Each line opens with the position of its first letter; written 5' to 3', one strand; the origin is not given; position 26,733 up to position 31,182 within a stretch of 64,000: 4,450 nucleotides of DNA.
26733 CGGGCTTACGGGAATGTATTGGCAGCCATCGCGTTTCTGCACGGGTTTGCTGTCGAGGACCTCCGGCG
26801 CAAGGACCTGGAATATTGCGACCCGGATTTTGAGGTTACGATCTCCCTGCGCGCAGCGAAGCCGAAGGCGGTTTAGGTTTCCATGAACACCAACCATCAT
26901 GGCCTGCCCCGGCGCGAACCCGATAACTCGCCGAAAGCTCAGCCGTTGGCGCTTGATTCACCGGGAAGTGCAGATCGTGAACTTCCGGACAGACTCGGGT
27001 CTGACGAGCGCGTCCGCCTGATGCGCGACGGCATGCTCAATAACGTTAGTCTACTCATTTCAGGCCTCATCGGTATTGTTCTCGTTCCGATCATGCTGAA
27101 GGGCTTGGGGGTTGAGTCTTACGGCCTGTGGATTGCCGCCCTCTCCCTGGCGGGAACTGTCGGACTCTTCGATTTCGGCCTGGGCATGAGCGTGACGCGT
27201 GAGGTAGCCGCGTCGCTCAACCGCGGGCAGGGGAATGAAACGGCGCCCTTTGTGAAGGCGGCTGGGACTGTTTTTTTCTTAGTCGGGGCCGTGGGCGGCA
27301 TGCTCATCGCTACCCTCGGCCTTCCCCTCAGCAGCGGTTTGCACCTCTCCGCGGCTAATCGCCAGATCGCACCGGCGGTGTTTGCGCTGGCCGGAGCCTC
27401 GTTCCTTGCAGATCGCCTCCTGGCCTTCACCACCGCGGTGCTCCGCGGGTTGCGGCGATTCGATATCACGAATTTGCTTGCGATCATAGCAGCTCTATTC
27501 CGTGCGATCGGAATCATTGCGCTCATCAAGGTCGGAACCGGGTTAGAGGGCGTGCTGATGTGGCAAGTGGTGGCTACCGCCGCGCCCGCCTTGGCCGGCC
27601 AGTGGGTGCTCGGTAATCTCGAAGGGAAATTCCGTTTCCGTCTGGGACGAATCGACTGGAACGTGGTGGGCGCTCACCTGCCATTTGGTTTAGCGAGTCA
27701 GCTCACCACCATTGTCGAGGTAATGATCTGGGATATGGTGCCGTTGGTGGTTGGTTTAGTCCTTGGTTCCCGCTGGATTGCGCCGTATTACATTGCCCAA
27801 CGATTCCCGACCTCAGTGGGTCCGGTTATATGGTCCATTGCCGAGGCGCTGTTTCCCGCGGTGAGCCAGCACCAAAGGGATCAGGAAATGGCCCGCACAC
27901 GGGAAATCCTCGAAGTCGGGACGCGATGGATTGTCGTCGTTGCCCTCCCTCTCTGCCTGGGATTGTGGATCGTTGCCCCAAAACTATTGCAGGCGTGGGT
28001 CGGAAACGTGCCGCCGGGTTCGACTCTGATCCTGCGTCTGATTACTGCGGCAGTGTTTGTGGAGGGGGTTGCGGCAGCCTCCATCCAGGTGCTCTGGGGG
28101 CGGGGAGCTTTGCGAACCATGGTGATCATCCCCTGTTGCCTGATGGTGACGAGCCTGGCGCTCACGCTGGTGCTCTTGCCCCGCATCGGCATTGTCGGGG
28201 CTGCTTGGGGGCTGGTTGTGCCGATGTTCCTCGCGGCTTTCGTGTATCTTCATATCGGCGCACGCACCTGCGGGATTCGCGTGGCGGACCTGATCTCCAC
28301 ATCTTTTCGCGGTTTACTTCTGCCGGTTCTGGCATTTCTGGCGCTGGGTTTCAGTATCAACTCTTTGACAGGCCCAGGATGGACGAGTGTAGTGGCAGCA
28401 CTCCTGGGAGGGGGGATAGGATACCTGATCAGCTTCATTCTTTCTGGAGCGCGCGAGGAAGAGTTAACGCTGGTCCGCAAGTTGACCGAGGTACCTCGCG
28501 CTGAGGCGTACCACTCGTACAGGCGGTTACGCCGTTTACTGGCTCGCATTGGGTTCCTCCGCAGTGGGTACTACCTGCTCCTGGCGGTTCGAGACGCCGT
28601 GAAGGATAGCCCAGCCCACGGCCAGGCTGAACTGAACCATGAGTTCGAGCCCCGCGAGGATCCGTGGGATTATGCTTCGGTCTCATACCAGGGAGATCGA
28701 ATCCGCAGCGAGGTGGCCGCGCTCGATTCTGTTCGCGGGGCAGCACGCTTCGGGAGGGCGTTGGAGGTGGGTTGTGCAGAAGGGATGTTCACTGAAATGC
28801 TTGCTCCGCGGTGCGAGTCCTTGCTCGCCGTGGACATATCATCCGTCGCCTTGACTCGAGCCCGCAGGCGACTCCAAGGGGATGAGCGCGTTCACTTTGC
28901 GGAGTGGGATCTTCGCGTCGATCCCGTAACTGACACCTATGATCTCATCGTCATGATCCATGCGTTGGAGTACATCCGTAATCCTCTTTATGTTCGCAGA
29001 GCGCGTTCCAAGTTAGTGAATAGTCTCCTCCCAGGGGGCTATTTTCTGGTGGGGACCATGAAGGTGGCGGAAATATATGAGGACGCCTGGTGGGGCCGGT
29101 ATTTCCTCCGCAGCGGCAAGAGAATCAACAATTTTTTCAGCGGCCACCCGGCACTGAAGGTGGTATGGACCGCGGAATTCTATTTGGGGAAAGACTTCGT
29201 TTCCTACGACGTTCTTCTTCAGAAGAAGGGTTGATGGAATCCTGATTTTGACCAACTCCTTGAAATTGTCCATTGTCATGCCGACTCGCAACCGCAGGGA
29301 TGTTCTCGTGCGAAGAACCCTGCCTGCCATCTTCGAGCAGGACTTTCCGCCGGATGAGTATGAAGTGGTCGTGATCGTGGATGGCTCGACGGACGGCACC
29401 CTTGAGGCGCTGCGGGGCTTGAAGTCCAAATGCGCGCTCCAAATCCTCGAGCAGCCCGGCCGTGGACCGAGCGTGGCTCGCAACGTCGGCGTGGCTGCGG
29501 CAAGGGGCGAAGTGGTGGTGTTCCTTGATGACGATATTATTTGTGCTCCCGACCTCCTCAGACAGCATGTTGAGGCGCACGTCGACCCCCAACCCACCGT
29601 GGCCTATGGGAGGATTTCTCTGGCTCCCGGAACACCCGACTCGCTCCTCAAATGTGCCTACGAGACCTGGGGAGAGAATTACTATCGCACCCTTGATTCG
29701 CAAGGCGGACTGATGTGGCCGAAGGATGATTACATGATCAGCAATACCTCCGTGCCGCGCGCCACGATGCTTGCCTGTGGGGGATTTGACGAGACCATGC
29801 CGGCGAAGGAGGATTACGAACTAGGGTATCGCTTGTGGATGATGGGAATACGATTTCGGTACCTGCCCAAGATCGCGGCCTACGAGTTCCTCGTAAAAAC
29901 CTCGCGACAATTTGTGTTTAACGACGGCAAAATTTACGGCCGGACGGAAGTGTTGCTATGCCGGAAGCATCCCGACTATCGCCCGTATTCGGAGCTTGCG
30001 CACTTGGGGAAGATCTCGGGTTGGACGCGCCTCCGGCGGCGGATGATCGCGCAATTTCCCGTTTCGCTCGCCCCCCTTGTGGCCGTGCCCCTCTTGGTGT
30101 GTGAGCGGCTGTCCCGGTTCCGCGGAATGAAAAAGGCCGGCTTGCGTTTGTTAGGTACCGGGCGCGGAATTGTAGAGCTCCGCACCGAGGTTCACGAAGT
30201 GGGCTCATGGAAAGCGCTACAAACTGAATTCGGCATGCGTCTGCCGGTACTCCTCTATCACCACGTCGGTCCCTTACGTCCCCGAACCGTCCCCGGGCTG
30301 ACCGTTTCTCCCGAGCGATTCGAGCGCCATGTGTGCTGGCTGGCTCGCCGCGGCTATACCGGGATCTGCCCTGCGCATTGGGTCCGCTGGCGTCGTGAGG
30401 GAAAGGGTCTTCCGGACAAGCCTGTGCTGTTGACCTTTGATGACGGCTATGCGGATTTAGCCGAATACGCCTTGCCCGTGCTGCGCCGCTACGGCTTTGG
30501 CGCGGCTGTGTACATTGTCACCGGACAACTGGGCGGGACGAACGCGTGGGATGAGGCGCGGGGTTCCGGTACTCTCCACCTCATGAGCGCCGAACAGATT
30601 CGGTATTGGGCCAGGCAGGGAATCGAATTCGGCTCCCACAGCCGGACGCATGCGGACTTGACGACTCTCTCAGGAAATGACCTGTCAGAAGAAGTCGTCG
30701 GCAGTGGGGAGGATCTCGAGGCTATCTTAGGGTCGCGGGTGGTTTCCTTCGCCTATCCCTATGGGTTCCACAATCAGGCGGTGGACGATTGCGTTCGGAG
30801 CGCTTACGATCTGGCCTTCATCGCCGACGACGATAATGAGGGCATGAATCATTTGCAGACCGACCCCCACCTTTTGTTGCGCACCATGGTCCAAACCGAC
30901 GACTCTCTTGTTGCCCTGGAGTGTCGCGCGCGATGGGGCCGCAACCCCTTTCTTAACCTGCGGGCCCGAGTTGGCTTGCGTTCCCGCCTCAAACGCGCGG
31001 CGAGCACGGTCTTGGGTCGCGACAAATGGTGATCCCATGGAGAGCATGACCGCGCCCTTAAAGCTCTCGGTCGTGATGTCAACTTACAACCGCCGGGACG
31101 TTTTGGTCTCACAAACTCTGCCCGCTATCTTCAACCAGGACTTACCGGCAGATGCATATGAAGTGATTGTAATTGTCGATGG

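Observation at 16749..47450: About eleven GT-C-like membrane glycosyltransferase candidates packed into one 31-kb envelope-glycan island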

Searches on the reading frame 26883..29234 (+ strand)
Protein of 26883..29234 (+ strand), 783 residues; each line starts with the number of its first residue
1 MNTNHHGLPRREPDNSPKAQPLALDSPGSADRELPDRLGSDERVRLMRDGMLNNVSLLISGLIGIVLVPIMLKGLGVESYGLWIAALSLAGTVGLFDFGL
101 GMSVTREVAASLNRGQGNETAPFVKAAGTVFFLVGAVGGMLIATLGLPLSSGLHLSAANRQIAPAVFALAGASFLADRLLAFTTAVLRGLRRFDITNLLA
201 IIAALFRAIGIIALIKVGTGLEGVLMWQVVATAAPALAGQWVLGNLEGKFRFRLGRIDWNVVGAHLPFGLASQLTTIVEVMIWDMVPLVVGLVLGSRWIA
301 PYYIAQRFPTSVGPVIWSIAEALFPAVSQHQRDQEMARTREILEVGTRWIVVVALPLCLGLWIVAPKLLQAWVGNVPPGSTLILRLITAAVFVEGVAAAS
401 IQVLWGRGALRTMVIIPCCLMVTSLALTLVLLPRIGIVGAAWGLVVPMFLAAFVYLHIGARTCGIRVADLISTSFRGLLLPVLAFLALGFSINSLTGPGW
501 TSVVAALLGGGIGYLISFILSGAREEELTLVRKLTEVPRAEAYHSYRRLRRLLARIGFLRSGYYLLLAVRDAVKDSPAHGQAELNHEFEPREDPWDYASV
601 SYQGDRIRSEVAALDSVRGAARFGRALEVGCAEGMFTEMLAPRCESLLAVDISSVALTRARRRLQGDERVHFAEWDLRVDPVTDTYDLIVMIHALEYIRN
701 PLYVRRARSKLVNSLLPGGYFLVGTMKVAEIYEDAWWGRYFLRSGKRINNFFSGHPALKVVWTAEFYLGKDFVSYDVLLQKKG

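Call 4: search_protein_families(library=pfam, proteins=[window:26883-29234:+], max_evalue=0.01)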
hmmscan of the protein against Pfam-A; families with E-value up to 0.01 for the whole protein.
window:26883-29234:+ (783 aa): 8 families
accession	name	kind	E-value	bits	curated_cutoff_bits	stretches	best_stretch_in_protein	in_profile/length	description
PF05401.17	NodS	-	1.7e-20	74.1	24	1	584-727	9-148/201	Nodulation protein S (NodS)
PF08242.18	Methyltransf_12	-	2.2e-14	54.4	30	1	627-721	1-98/98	Methyltransferase domain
PF13649.12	Methyltransf_25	-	6.2e-12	46.5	27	1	627-719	2-97/97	Methyltransferase domain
PF08241.18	Methyltransf_11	-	2.5e-11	44.5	21.2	1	627-723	1-95/95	Methyltransferase domain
PF13489.12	Methyltransf_23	-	1e-10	42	27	1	621-755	21-148/164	Methyltransferase domain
PF01943.22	Polysacc_synt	-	6.3e-10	39.4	28.2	1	52-329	7-272/274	Polysaccharide biosynthesis protein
PF13847.12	Methyltransf_31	-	3.4e-06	27.3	27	1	625-727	6-113/145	Methyltransferase domain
PF03023.19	MurJ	-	0.0015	17.6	27.4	1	270-500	211-440/451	Lipid II flippase MurJ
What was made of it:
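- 26883..29234 (+): g08, Wzx/MOP-type flippase (about 12 TM helices) fused to a C-terminal NodS-like methyltransferase (783 aa). Polysacc_synt at 6.3e-10 over residues 52-329 and NodS at 1.7e-20 over residues 584-727 (call 4).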

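Call 50: search_protein_families(library=ncbifam, proteins=[window:26883-29234:+], max_evalue=0.0001)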
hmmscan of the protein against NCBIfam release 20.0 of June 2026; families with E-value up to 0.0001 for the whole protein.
window:26883-29234:+ (783 aa): 7 families
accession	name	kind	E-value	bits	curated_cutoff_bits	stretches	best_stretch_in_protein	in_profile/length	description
NF041650.1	nod_mtase_NodS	equivalog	1.2e-22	80.6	300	1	591-728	10-144/190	nodulation methyltransferase NodS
NF041503.1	WZX_like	subfamily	3.9e-08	32.8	300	1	58-109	7-58/429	O-unit flippase-like protein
TIGR02072.1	BioC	equivalog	7e-07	29.3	184.95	1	624-733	36-142/244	malonyl-ACP O-methyltransferase BioC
TIGR02021.1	BchM-ChlM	equivalog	3.1e-06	26.8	158.9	1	625-695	57-128/218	magnesium protoporphyrin IX methyltransferase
TIGR01983.1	UbiG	equivalog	3.5e-05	23.2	102.95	1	625-726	52-154/228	bifunctional 2-polyprenyl-6-hydroxyphenol methylase/3-demethylubiquinol 3-O-methyltransferase UbiG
NF043040.1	corrin_prot_MT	hypoth_equivalog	6.8e-05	22.4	180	0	624-697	43-122/216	corrinoid protein-associated methyltransferase CpaM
NF000047.1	ErmV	exception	7e-05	22.3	500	0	625-665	38-78/259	23S rRNA (adenine(2058)-N(6))-methyltransferase Erm(V)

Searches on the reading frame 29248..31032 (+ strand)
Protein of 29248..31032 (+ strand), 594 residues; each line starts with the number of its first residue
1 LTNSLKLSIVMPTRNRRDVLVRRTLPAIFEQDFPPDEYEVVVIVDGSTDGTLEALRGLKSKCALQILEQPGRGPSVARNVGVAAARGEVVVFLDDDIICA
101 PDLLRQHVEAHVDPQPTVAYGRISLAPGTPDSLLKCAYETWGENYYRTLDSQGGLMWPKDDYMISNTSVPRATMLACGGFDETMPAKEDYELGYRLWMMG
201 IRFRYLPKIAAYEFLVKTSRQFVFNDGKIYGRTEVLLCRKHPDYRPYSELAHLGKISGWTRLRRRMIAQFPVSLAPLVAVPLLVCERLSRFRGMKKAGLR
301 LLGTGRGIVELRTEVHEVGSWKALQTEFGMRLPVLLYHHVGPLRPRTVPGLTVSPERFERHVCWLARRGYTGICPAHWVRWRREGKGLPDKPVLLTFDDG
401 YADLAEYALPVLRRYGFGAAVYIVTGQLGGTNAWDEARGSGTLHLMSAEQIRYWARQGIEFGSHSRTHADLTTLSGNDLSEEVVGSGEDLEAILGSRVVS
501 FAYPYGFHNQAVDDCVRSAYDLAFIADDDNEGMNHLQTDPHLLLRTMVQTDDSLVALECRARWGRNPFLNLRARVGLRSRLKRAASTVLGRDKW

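Call 4: search_protein_families(library=pfam, proteins=[window:29248-31032:+], max_evalue=0.01)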
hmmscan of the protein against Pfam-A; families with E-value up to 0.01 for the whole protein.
window:29248-31032:+ (594 aa): 5 families
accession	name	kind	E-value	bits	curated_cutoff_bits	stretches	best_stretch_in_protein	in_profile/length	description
PF00535.33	Glycos_transf_2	-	3.1e-25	89.5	23.3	1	8-126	1-118/168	Glycosyl transferase family 2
PF01522.26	Polysacc_deac_1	-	6.2e-23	81.5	23.1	1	388-517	4-117/124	Polysaccharide deacetylase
PF13641.12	Glyco_tranf_2_3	-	1.9e-17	64.5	27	1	7-214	3-212/230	Glycosyltransferase like family 2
PF10111.15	Glyco_tranf_2_2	-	4.4e-13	49.8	27.3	1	8-204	1-207/276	Glycosyltransferase like family 2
PF13632.12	Glyco_trans_2_3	-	4.1e-05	23.9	27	1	90-218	2-128/198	Glycosyl transferase family group 2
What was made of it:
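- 29248..31032 (+): g09, GT2 glycosyltransferase fused to a CE4 polysaccharide deacetylase (594 aa), probably cytoplasmic. Glycos_transf_2 at 3e-25 plus Polysacc_deac_1 at 6e-23 (call 4).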

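Call 49: search_solved_structures(query=window:29248-31032:+, max_evalue=0.001)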
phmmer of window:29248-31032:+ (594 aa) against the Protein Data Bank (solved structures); distinct sequences matched with E-value up to 0.001: 29.
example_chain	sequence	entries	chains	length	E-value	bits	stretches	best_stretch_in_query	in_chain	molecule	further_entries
6go1_A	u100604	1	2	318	1.6e-16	63.3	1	314-553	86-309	Polysaccharide deacetylase-like protein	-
6dq3_A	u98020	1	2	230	2.1e-14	56.2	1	328-524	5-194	Polysaccharide deacetylase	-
6yv7_B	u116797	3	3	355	4.9e-13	51.7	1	6-216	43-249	Glycosyl transferase, family 2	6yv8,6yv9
6yv7_A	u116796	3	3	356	4.9e-13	51.7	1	6-216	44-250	Glycosyl transferase, family 2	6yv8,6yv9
4hd5_A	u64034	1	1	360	1e-12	50.6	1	327-521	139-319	Polysaccharide deacetylase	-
4v33_A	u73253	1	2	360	1.1e-12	50.5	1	327-517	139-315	POLYSACCHARIDE DEACETYLASE-LIKE PROTEIN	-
5tze_C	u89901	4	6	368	1.4e-12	50.2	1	5-106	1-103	Glycosyl transferase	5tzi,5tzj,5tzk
5tz8_A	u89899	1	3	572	2.9e-12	49.2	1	5-106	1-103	Glycosyl transferase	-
2z87_A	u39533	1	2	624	4.5e-12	48.5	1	7-109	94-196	Chondroitin synthase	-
2z86_A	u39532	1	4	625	4.5e-12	48.5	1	7-109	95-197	Chondroitin synthase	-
9jma_A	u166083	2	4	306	1.3e-10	43.8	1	7-104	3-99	GalNAc(5)-diNAcBac-PP-undecaprenol beta-1,3-glucosyltransferase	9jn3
5hea_A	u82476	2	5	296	3e-09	39.2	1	2-106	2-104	Putative glycosyltransferase (GalT1)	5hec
8bz8_A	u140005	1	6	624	5.2e-09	38.4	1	4-103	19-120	Glycosyltransferase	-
8bz4_A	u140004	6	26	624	5.2e-09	38.4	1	4-103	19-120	Glycosyltransferase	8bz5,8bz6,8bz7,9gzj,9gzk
6p61_A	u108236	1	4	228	1.7e-08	36.7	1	7-99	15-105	Glycosyltransferase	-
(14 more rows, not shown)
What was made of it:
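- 29248..31032 (+): PDB relatives are LLO- or polymer-type GT2 enzymes and PgaB/IcaB-type deacetylases (call 49).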

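Call 50: search_protein_families(library=ncbifam, proteins=[window:29248-31032:+], max_evalue=0.0001)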
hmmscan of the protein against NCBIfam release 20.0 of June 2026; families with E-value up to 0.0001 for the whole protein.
window:29248-31032:+ (594 aa): 21 families
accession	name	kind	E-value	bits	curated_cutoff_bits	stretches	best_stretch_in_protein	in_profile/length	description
NF041875.1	EPS_EpsD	equivalog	2.1e-57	195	370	1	7-324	1-316/325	exopolysaccharide biosynthesis glycosyltransferase EpsD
TIGR03965.1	mycofact_glyco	equivalog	3.9e-31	108.4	280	1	7-292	76-357/467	mycofactocin biosynthesis glycosyltransferase MftF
TIGR03938.2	deacetyl_PgaB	equivalog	1.8e-18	66.2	321.9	1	333-466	4-143/621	poly-beta-1,6-N-acetyl-D-glucosamine N-deacetylase PgaB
NF007482.0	PRK10073.1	equivalog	7.9e-14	51.4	423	1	2-108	3-107/334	glycosyltransferase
NF011177.0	PRK14582.1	equivalog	6.4e-12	44.5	923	1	351-429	67-144/671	poly-beta-1,6-N-acetyl-D-glucosamine N-deacetylase PgaB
NF038299.1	EPS_HpsN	equivalog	1.1e-11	44.3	425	1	6-114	2-109/317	hormogonium polysaccharide biosynthesis glycosyltransferase HpsN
TIGR03933.1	PIA_icaB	equivalog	3.3e-11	43.2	248.35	1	352-519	34-203/245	intercellular adhesin biosynthesis polysaccharide N-deacetylase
TIGR03937.1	PgaC_IcaA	equivalog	3e-10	39.6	422.3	1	6-109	46-148/407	poly-beta-1,6-N-acetyl-D-glucosamine synthase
TIGR04283.1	glyco_like_mftF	equivalog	1.7e-09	37.6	182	1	7-206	1-178/221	TIGR04283 family arsenosugar biosynthesis glycosyltransferase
NF050050.1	ProtGlycPglI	equivalog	1.8e-09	37.4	500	1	6-98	3-95/306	GalNAc(5)-diNAcBac-PP-undecaprenol beta-1,3-glucosyltransferase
NF047683.1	TeichurnBiosyTuaG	equivalog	6.3e-09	35.8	400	1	6-109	7-109/252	teichuronic acid biosynthesis protein TuaG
NF041394.1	GtaseAglG_Halo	equivalog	6.4e-09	35.5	440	1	24-202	21-196/304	glucosyl-dolichyl phosphate glucuronosyltransferase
NF011176.0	PRK14581.1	equivalog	1.9e-08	32.9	1091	1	356-424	72-140/673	poly-beta-1,6-N-acetyl-D-glucosamine N-deacetylase PgaB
NF038302.1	EPS_HpsE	equivalog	2.9e-08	33.1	300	1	7-120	3-120/307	hormogonium polysaccharide biosynthesis glycosyltransferase HpsE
NF050820.1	PolSacchBiosHfsH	equivalog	5e-06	26.4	400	1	389-510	31-145/249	oligosaccharide deacetylase HfsH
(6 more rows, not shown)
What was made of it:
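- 29248..31032 (+): The GT2 part is EpsD-like over its whole length, 2e-57, below cutoff (call 50).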
